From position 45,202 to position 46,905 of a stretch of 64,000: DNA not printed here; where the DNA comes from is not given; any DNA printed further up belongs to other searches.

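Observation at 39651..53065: Accessory-looking block combining thiol and redox functions with a two-component flavin monooxygenase pair, two decarboxylase types, a thiol-dioxygenase-like cupin and a coxMSL-type Mo-hydroxylase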

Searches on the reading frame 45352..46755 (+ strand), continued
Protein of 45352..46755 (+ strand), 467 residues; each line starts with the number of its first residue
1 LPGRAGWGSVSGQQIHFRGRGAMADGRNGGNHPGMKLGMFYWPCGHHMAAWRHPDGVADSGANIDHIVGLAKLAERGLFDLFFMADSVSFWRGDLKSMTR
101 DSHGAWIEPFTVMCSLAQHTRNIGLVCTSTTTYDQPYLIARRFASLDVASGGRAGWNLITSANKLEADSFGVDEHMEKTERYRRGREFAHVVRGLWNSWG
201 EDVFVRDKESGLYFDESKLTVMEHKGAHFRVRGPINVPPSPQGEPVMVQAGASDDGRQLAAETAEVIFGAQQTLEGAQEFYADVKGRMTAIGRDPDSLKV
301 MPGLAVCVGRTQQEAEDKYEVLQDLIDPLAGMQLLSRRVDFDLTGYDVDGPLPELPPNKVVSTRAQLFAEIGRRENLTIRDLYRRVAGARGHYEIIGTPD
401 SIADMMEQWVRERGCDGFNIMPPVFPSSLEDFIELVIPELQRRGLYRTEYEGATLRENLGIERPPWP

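Call 53: search_protein_families(library=pfam, proteins=[L123:469-1191:+, L123:3009-4031:+, L123:4053-4688:+, L123:4574-5977:+, L123:6888-7544:+, L123:8006-9328:+, L126:11342-12148:+, L126:12155-12799:+, L164:16184-16732:-, L160:287-844:-])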
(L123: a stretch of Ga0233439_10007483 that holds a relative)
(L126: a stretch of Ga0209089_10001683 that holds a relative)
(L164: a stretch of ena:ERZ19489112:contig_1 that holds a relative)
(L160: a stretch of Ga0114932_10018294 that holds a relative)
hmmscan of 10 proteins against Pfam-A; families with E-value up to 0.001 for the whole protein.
L123:469-1191:+ (240 aa): 1 family
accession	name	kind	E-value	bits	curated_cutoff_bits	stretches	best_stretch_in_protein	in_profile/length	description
PF02581.23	TMP-TENI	-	5.7e-51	172.9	27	1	29-210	1-180/180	Thiamine monophosphate synthase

L123:3009-4031:+ (340 aa): 1 family
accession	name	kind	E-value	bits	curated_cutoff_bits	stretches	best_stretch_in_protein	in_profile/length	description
PF03480.18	DctP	-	4.3e-19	69.3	23.4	1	37-306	3-271/286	Bacterial extracellular solute-binding protein, family 7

L123:4053-4688:+ (211 aa): 1 family
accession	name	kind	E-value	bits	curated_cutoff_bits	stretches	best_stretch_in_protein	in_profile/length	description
PF04290.18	DctQ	-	1.1e-16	61.4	28.3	1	63-190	1-127/132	Tripartite ATP-independent periplasmic transporters, DctQ component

L123:4574-5977:+ (467 aa): 1 family
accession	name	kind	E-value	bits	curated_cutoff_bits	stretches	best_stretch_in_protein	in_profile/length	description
PF06808.19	DctM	-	8.3e-90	302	23.8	1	45-458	1-413/413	Tripartite ATP-independent periplasmic transporter, DctM component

L123:6888-7544:+ (218 aa): 6 families
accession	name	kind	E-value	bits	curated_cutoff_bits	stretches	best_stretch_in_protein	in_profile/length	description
PF13649.12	Methyltransf_25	-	1.5e-12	48.5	27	1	51-146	1-96/97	Methyltransferase domain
PF08241.18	Methyltransf_11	-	6.7e-10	39.9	21.2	1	53-151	2-95/95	Methyltransferase domain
PF08242.18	Methyltransf_12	-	2e-09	38.5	30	1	53-147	2-96/98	Methyltransferase domain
PF13847.12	Methyltransf_31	-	6.1e-08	32.9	27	1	51-150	7-108/145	Methyltransferase domain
PF01135.25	PCMT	-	4.3e-06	27.1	20.3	1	24-109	50-135/210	Protein-L-isoaspartate(D-aspartate) O-methyltransferase (PCMT)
PF13489.12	Methyltransf_23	-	3.6e-05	24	27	1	53-190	28-163/164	Methyltransferase domain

L123:8006-9328:+ (441 aa): 3 families
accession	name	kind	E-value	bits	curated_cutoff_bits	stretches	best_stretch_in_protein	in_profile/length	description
PF01977.22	UbiD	-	7.7e-53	179.2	23.3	1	117-319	4-202/206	3-octaprenyl-4-hydroxybenzoate carboxy-lyase Rift-related domain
PF20696.2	UbiD_C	-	3.2e-10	40.5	24.2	1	338-432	10-103/127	3-octaprenyl-4-hydroxybenzoate carboxy-lyase C-terminal domain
PF20695.2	UbiD_N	-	2.5e-06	27.9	24.3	1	17-106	1-77/78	3-octaprenyl-4-hydroxybenzoate carboxy-lyase N-terminal domain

L126:11342-12148:+ (268 aa): 1 family
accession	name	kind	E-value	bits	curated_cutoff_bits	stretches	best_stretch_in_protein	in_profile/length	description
PF00459.30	Inositol_P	-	3.2e-64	217.5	27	1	8-261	6-264/271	Inositol monophosphatase family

L126:12155-12799:+ (214 aa): 1 family
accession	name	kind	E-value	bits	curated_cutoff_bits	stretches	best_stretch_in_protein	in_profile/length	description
PF13577.12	SnoaL_4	-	1.1e-15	58.2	24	1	10-136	1-124/126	SnoaL-like domain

L164:16184-16732:- (182 aa): 0 families

L160:287-844:- (185 aa): 1 family
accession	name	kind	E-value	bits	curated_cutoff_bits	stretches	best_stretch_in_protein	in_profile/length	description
PF02627.25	CMD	-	0.00033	21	23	1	60-115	17-73/84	Carboxymuconolactone decarboxylase family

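Call 75: search_protein_families(library=ncbifam, proteins=[L164:6786-8297:+, L164:8388-9833:+, L094:1525-3177:+, L126:6853-8502:+, L164:5557-6573:-], max_evalue=1e-10)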
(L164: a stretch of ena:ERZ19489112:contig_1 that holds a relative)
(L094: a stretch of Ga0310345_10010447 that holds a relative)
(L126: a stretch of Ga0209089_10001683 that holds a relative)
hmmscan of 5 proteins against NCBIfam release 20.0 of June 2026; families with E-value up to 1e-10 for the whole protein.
L164:6786-8297:+ (503 aa): 7 families
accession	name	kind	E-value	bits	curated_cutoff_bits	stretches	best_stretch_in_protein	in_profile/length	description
TIGR02724.1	phenyl_P_beta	equivalog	6.4e-87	291.9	468.95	1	31-485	2-452/472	phenylphosphate carboxylase subunit beta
TIGR00148.1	TIGR00148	subfamily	2.8e-81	273.5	244.85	1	32-452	1-423/438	UbiD family decarboxylase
NF041204.1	VdcC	exception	5.7e-72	242.6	650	1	29-475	1-440/467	non-oxidative hydroxyarylic acid decarboxylases subunit C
TIGR03701.1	mena_SCO4490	equivalog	7.2e-59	199.6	495.9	1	119-448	99-422/433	menaquinone biosynthesis decarboxylase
NF041219.1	BagN_FevL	exception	6.2e-56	189.9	1000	1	26-453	14-451/502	bagremycin/ferroverdin biosynthesis UbiD family decarboxylase BagN/FevL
TIGR02723.1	phenyl_P_alpha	equivalog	2.8e-52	177.9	564.6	1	89-477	67-449/485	phenylphosphate carboxylase subunit alpha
NF008175.0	PRK10922.1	equivalog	5e-46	157.2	788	1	29-448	6-439/497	4-hydroxy-3-polyprenylbenzoate decarboxylase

L164:8388-9833:+ (481 aa): 7 families
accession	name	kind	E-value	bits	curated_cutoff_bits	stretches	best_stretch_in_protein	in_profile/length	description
TIGR00148.1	TIGR00148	subfamily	8.1e-81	271.9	244.85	1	11-449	1-436/438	UbiD family decarboxylase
TIGR02724.1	phenyl_P_beta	equivalog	1.2e-78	264.5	468.95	1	10-475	2-465/472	phenylphosphate carboxylase subunit beta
NF041204.1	VdcC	exception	6.5e-74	249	650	1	9-458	2-447/467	non-oxidative hydroxyarylic acid decarboxylases subunit C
TIGR03701.1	mena_SCO4490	equivalog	2e-55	188.3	495.9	1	14-431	2-422/433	menaquinone biosynthesis decarboxylase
NF008175.0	PRK10922.1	equivalog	1.1e-50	172.7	788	1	9-433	7-441/497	4-hydroxy-3-polyprenylbenzoate decarboxylase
TIGR02723.1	phenyl_P_alpha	equivalog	2.2e-50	171.7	564.6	1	14-452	13-446/485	phenylphosphate carboxylase subunit alpha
NF041219.1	BagN_FevL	exception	7.6e-49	166.5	1000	1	9-416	18-435/502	bagremycin/ferroverdin biosynthesis UbiD family decarboxylase BagN/FevL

L094:1525-3177:+ (550 aa): 7 families
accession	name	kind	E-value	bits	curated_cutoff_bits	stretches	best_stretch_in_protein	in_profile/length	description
TIGR00148.1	TIGR00148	subfamily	8.6e-80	268.5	244.85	1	27-440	1-437/438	UbiD family decarboxylase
NF041204.1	VdcC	exception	3.3e-70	236.8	650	1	25-457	2-452/467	non-oxidative hydroxyarylic acid decarboxylases subunit C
TIGR03701.1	mena_SCO4490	equivalog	5.3e-53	180.3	495.9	1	121-413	119-417/433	menaquinone biosynthesis decarboxylase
TIGR02723.1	phenyl_P_alpha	equivalog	3.3e-35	121.6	564.6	1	64-424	52-427/485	phenylphosphate carboxylase subunit alpha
TIGR02724.1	phenyl_P_beta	equivalog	1.2e-34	119.5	468.95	1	27-441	3-442/472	phenylphosphate carboxylase subunit beta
NF008175.0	PRK10922.1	equivalog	3e-32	111.8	788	1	123-439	134-456/497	4-hydroxy-3-polyprenylbenzoate decarboxylase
NF041219.1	BagN_FevL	exception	3.2e-17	62.2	1000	1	24-402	17-433/502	bagremycin/ferroverdin biosynthesis UbiD family decarboxylase BagN/FevL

L126:6853-8502:+ (549 aa): 7 families
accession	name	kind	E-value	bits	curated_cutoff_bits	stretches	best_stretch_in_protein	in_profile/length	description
TIGR00148.1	TIGR00148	subfamily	5.2e-64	216.5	244.85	1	15-456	3-436/438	UbiD family decarboxylase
TIGR03701.1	mena_SCO4490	equivalog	2.2e-54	184.9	495.9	1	119-432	113-415/433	menaquinone biosynthesis decarboxylase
NF041204.1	VdcC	exception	6.8e-46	156.7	650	1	10-457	1-437/467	non-oxidative hydroxyarylic acid decarboxylases subunit C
NF008175.0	PRK10922.1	equivalog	1.2e-41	142.8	788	1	120-431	127-430/497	4-hydroxy-3-polyprenylbenzoate decarboxylase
TIGR02723.1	phenyl_P_alpha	equivalog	9.7e-32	110.2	564.6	1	106-433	98-415/485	phenylphosphate carboxylase subunit alpha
NF041219.1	BagN_FevL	exception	3.7e-30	104.9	1000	1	6-346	13-351/502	bagremycin/ferroverdin biosynthesis UbiD family decarboxylase BagN/FevL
TIGR02724.1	phenyl_P_beta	equivalog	2.8e-24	85.3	468.95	1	70-433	50-413/472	phenylphosphate carboxylase subunit beta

L164:5557-6573:- (338 aa): 1 family
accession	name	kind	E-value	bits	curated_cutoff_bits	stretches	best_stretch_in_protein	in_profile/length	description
NF053535.1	DhyDRhmHlse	equivalog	7.7e-13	48.4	500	1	107-264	93-244/284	2,4-didehydro-3-deoxy-L-rhamnonate hydrolase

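Call 93: search_dna_similar(query=window:45418-46755:+, collection=plasmids, mode=protein, max_rows=12, max_evalue=1e-100)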
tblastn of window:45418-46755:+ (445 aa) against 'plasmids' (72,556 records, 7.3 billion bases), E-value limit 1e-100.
Records with a match: 490; places in all: 739; records where one place covers at least 80% of the query: 490.
Best place of each record, by identity: <60% 490.
By first word of the organism name: Rhizobium 212; Sinorhizobium 70; Pantoea 27; Bradyrhizobium 13; Streptomyces 11; Paraburkholderia 10; Mesorhizobium 10; Shinella 10; Paracoccus 10; Burkholderia 8; and 42 more.
By predicted mobility (MOB-suite, as given by PLSDB): non-mobilizable 306; conjugative 94; mobilizable 90.
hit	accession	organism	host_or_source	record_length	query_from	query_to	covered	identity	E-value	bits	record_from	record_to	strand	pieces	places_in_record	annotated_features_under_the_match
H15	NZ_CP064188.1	Rhizobium sp. 007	Onobrychis viciifolia,cell culture,root ...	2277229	13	445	97%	56.4%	9e-160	506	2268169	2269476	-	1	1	none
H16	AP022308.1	Burkholderia sp. SFA1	-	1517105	13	442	97%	56.6%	2e-158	503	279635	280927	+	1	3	monooxygenase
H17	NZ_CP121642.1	Rhizobium sp. CC1099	Onobrychis viciifolia,cell culture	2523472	13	445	97%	56.2%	8e-159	504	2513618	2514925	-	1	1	none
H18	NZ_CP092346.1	Rhizobium gallicum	Phaseolus vulgaris,Cell culture,nodule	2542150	13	445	97%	56.2%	1e-158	503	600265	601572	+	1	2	none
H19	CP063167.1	Variovorax paradoxus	-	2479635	13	442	97%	56.4%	2e-159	505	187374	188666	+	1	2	LLM class flavin-dependent oxidoreductase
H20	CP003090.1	Burkholderia sp. YI23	-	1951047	13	442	97%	56.4%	2e-158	503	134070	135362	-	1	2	putative xenobiotic (desulfurization)monooxygenase subunit A, ...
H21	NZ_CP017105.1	Rhizobium gallicum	Phaseolus vulgaris,Whole ...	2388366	13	445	97%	56.0%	4e-158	501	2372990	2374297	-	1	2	none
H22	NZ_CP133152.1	Sinorhizobium chiapasense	Acaciella angustissima,cell culture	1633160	13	445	97%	55.7%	2e-163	517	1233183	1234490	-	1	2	none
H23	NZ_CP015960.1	Paraburkholderia caribensis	Mimosa,single cell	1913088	13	445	97%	55.5%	6e-159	504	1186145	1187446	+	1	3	none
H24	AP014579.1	Burkholderia sp. RPE67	Riptortus pedestris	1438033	13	442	97%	55.9%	1e-156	498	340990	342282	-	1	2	putative xenobiotic (desulfurization)monooxygenase subunit A, ... | putative membrane protein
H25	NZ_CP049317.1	Caballeronia sp. SBC2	whole organism,soil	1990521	13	442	97%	55.9%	5e-155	493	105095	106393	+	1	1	none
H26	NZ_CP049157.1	Caballeronia sp. SBC1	whole organism,soil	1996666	13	442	97%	55.9%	5e-155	493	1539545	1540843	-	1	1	none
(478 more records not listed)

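Call 104: get_annotated_region(hit=H19, flank=7000)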
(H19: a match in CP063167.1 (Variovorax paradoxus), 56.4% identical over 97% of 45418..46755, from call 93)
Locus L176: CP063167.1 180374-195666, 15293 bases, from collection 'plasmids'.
description: Variovorax paradoxus strain VAI-C plasmid unnamed, complete sequence
organism: Variovorax paradoxus (NCBI taxid 34073)
taxonomy: Bacteria; Pseudomonadota; Betaproteobacteria; Burkholderiales; Comamonadaceae; Variovorax; Variovorax paradoxus
host: -; source: -; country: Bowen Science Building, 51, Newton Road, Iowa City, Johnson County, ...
typing (MOB-suite, as given by PLSDB): non-mobilizable
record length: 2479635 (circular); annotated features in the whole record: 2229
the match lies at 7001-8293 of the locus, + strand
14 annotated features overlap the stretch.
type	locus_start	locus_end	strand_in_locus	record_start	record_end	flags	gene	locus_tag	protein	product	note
CDS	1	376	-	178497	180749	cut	-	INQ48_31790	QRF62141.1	sulfurtransferase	-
CDS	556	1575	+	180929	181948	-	-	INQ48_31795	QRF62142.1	tripartite tricarboxylate transporter substrate binding protein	-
CDS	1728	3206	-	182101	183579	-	-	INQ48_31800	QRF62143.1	NAD(P)/FAD-dependent oxidoreductase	-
CDS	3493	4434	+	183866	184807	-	-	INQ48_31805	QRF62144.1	CysB family HTH-type transcriptional regulator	-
CDS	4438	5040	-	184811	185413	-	-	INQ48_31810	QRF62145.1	alkylhydroperoxidase domain protein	-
CDS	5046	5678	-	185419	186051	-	-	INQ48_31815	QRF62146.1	CMD domain protein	-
CDS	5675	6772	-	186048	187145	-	-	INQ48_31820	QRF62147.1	putative FMN-dependent luciferase-like monooxygenase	-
CDS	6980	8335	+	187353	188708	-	-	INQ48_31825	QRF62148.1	LLM class flavin-dependent oxidoreductase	-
CDS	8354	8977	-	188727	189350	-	-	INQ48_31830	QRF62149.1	FMN-binding negative transcriptional regulator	-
CDS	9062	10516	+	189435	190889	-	-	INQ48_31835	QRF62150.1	PLP-dependent aminotransferase family protein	-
CDS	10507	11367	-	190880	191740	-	-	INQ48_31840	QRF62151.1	isocitrate lyase/PEP mutase family protein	-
CDS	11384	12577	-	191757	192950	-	prpF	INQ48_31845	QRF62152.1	2-methylaconitate cis-trans isomerase PrpF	-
CDS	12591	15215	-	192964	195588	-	acnD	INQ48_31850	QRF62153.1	Fe/S-dependent 2-methylisocitrate dehydratase AcnD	-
CDS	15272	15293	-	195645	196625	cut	-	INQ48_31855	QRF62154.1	tripartite tricarboxylate transporter substrate binding protein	-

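Call 105: get_annotated_region(hit=H20, flank=7000)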
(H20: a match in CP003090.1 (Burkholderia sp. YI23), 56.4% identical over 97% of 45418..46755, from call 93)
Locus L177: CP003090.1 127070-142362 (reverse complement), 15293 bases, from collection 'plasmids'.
description: Burkholderia sp. YI23 plasmid byi_1p, complete sequence
organism: Burkholderia sp. YI23 (NCBI taxid 1097668)
taxonomy: Bacteria; Pseudomonadota; Betaproteobacteria; Burkholderiales; Burkholderiaceae; Burkholderia; Burkholderia sp. YI23
host: -; source: -; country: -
typing (MOB-suite, as given by PLSDB): conjugative; relaxase MOBF,MOBP; mating-pair formation MPF_T
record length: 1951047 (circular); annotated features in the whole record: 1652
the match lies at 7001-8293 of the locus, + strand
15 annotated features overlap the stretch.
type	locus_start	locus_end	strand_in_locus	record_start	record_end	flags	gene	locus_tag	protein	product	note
CDS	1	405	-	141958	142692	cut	-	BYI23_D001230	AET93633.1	polar amino acid ABC transporter, inner membrane subunit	-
CDS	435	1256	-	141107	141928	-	-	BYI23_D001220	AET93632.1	extracellular solute-binding protein family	-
CDS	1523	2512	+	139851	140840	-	-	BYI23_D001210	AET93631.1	aliphatic sulfonates family ABC transporter periplasmic ligand-binding protein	-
CDS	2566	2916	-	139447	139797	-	-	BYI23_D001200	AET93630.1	hypothetical protein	-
CDS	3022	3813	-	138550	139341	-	-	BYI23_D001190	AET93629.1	ABC transporter membrane protein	-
CDS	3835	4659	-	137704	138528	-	-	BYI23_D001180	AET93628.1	ABC transporter ATP-binding protein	-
CDS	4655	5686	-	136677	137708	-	-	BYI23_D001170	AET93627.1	ABC transporter substrate-binding protein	-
CDS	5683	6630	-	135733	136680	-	-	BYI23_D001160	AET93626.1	putative taurine dioxygenase, 2-oxoglutarate-dependent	-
CDS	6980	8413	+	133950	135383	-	-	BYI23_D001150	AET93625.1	putative xenobiotic (desulfurization)monooxygenase subunit A, NtaA/SnaA/SoxA/DszA family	-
CDS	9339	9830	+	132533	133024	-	-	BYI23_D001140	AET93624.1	putative acetyltransferase, GNAT family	-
CDS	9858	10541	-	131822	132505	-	-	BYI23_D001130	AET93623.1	signal-transduction protein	-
CDS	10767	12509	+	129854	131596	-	-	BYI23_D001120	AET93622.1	sulfate transporter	-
CDS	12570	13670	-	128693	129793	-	-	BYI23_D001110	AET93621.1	hypothetical protein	-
CDS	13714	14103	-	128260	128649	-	-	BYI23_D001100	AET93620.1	hypothetical protein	-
CDS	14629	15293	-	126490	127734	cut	-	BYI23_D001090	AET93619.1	hypothetical protein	-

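Call 107: search_protein_families(library=pfam, proteins=[L102:8306-9046:+, L102:13115-14539:-, L117:7632-9050:+, L117:11401-12297:+, L136:9063-10004:+, L136:11351-12955:+, L119:8114-9295:-, L119:11367-12296:+, L096:2720-3982:+, L096:14-1336:+], max_evalue=0.00001)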
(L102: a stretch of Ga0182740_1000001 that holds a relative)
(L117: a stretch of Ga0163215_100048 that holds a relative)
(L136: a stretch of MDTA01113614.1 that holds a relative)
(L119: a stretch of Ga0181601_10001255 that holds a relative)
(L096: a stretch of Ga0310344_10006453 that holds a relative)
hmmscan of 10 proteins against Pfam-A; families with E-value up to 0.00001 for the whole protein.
L102:8306-9046:+ (246 aa): 1 family
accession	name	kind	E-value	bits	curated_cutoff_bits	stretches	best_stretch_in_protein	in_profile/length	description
PF01026.27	TatD_DNase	-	3e-45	155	27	1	2-239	1-251/253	TatD related DNase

L102:13115-14539:- (474 aa): 0 families

L117:7632-9050:+ (472 aa): 2 families
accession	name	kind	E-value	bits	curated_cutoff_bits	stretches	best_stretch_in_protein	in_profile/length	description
PF13437.12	HlyD_3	-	4.3e-15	56.8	22.2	1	324-425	2-97/106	HlyD family secretion protein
PF16576.10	HlyD_D23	-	9.2e-12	45.1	30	1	310-428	97-206/214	Barrel-sandwich domain of CusB or HlyD membrane-fusion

L117:11401-12297:+ (298 aa): 1 family
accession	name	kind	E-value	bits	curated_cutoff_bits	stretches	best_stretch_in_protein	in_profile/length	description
PF04909.20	Amidohydro_2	-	4.5e-32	112.4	26.4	1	7-298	1-289/289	Amidohydrolase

L136:9063-10004:+ (313 aa): 1 family
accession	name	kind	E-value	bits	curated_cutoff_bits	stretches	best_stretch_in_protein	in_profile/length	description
PF02668.22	TauD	-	9.7e-50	170.4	27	1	13-290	2-267/267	Taurine catabolism dioxygenase TauD, TfdA family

L136:11351-12955:+ (534 aa): 2 families
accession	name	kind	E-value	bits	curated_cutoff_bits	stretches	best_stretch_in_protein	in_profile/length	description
PF07690.21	MFS_1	-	2.3e-48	165.3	33.4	1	43-435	2-347/347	Major Facilitator Superfamily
PF00083.30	Sugar_tr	-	1.4e-07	31.2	22.3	1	72-217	46-196/452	Sugar (and other) transporter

L119:8114-9295:- (393 aa): 1 family
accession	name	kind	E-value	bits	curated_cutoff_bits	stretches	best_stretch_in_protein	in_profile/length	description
PF00892.27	EamA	-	6.2e-34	117.6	28.2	2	104-223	15-133/135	EamA-like transporter family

L119:11367-12296:+ (309 aa): 1 family
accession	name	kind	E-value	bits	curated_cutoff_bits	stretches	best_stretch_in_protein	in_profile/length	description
PF04909.20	Amidohydro_2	-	4.3e-33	115.8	26.4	1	18-309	1-289/289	Amidohydrolase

L096:2720-3982:+ (420 aa): 2 families
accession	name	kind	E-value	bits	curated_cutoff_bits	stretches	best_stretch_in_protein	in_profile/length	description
PF05935.17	Arylsulfotrans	-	8.7e-65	219.6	24.2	1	69-397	57-361/374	Arylsulfotransferase (ASST)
PF14269.12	Arylsulfotran_2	-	3.9e-10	40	27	1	72-369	9-287/301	Arylsulfotransferase (ASST)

L096:14-1336:+ (440 aa): 1 family
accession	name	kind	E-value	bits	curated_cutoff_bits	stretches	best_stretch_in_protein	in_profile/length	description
PF00476.26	DNA_pol_A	-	6.2e-157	522.8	34.3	1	62-438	3-381/381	DNA polymerase family A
